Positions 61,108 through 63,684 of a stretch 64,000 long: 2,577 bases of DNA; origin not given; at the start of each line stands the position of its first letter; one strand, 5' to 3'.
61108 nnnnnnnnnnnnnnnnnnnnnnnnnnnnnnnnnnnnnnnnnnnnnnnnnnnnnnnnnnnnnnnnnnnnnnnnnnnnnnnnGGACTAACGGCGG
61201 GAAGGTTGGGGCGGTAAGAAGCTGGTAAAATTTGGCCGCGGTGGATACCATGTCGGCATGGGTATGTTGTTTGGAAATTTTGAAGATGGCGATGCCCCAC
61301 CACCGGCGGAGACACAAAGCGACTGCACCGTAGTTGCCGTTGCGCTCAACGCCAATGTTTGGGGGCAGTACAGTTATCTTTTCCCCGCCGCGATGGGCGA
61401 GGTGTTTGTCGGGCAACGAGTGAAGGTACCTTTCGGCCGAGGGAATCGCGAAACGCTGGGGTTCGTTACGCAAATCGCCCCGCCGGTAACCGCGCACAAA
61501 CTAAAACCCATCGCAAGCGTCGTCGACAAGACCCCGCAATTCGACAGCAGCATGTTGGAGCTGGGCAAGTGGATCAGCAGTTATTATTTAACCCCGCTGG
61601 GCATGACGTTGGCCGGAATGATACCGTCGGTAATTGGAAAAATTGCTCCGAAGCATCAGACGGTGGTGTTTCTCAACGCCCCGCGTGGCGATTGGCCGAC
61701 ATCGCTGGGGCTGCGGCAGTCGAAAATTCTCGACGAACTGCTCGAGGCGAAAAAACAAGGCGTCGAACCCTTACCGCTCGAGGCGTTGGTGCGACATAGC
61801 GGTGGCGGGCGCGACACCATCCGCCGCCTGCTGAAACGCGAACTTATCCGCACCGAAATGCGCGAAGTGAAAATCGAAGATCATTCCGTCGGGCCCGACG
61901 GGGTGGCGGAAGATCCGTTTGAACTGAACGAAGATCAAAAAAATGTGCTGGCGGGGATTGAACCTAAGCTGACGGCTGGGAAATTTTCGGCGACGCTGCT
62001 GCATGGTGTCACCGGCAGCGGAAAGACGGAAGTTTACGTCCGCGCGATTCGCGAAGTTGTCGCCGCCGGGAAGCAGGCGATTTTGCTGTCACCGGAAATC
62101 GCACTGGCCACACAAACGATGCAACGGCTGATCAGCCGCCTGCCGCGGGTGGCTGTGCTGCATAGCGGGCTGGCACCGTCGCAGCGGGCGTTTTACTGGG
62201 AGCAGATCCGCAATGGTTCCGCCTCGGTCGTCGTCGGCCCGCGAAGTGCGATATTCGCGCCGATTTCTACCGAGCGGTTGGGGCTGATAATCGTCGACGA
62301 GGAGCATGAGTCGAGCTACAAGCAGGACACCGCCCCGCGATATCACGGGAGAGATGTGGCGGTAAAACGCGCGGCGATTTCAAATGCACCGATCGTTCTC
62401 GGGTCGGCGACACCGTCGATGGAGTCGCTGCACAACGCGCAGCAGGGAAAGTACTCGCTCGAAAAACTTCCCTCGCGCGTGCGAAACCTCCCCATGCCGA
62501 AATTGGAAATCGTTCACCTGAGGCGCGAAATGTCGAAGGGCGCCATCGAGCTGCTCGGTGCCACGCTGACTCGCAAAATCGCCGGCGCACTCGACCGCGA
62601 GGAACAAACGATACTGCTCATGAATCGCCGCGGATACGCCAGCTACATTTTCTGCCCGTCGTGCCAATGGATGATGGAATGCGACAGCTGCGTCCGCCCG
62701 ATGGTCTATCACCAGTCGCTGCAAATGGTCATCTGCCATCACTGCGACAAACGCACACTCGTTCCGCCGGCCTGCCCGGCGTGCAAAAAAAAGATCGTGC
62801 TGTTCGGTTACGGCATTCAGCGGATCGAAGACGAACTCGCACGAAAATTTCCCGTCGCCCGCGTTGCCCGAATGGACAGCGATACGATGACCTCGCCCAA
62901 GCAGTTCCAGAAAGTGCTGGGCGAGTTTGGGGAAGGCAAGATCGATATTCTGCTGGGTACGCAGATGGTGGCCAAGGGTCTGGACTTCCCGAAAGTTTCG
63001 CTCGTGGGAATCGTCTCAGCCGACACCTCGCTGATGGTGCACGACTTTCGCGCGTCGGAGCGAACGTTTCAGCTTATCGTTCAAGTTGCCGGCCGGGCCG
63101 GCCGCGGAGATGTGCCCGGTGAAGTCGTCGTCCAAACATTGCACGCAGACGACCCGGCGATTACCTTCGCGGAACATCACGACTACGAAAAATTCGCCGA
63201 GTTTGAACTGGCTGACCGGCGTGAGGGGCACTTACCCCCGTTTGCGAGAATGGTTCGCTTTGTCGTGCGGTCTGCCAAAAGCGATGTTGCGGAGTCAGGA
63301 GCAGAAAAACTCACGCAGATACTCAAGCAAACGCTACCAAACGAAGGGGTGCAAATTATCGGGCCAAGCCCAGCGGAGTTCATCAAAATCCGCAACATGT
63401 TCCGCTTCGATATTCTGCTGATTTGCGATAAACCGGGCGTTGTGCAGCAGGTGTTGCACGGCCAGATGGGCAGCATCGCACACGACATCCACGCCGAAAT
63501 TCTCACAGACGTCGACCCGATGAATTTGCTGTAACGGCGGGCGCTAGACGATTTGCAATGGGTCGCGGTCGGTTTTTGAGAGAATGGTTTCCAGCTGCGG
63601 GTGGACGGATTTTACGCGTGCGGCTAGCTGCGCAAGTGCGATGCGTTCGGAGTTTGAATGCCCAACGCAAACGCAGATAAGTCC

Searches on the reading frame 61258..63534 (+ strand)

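Call 90: search_protein_families(library=pfam, proteins=[window:61258-63534:+], max_evalue=0.00001)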
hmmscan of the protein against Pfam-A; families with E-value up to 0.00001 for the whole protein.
window:61258-63534:+ (758 aa): 5 families
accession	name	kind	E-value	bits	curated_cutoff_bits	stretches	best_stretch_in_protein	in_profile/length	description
PF17764.6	PriA_3primeBD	-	2e-22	79.3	22.7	1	28-123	2-96/96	3'DNA-binding domain (3'BD)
PF00270.35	DEAD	-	1e-17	64.8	26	1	245-391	16-164/167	DEAD/DEAH box helicase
PF18074.6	PriA_C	-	6.5e-15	56.2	26.9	1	661-754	1-95/95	Primosomal protein N C-terminal domain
PF00271.37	Helicase_C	-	2.1e-14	54.2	23.5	1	510-616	15-108/110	Helicase conserved C-terminal domain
PF04851.21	ResIII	-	1.5e-12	48.2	22.5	1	221-387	2-163/164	Type III restriction enzyme, res subunit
